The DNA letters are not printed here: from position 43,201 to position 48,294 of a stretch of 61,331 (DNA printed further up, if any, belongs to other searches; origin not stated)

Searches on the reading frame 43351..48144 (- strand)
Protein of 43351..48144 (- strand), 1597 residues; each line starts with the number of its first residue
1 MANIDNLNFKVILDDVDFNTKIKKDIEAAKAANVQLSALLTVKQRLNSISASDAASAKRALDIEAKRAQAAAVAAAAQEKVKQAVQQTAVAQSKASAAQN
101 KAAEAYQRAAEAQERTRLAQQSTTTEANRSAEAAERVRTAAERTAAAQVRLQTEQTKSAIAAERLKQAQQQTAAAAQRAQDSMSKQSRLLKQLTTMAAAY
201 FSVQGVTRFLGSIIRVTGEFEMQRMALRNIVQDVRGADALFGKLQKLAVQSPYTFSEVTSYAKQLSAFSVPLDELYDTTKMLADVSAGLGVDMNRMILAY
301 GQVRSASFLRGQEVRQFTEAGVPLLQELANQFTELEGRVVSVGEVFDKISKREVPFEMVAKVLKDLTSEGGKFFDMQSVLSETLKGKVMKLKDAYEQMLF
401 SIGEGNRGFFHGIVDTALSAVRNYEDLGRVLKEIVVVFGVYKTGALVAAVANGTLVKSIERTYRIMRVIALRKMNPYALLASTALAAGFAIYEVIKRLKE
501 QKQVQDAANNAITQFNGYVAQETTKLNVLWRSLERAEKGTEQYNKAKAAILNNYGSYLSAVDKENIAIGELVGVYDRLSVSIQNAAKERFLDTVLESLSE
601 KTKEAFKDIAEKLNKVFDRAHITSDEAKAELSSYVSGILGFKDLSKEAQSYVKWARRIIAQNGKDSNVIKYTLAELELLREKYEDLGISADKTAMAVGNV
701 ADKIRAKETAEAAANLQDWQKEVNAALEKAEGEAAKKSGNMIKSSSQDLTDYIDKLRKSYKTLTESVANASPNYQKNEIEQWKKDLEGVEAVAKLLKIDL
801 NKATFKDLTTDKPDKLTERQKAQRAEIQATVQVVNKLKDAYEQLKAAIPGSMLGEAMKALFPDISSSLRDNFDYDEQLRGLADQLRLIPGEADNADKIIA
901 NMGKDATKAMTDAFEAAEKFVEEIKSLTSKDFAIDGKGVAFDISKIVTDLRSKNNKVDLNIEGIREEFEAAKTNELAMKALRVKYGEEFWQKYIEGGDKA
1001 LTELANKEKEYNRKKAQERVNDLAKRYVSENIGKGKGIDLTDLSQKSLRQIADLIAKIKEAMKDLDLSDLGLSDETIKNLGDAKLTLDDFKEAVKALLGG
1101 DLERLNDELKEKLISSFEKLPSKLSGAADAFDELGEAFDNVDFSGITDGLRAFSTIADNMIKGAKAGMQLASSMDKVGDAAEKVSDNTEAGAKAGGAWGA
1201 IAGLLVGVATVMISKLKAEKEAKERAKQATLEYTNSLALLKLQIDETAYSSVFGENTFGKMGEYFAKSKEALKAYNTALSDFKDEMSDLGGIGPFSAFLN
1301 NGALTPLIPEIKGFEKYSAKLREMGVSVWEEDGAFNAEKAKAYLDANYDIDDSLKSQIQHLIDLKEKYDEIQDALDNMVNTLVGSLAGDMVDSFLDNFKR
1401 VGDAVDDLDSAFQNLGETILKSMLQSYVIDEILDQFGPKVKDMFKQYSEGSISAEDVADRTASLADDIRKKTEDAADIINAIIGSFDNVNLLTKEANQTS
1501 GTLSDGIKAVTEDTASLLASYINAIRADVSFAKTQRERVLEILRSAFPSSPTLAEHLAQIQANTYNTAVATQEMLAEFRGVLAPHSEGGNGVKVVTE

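Call 45: search_protein_families(library=pfam, proteins=[window:43351-48144:-], max_evalue=0.01)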
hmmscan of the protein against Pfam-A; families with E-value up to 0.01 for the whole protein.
window:43351-48144:- (1597 aa): 1 family
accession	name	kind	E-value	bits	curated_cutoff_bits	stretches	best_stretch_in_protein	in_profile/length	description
PF20155.4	TMP_3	-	5.8e-18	65.7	41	1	212-399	2-187/192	Tape measure protein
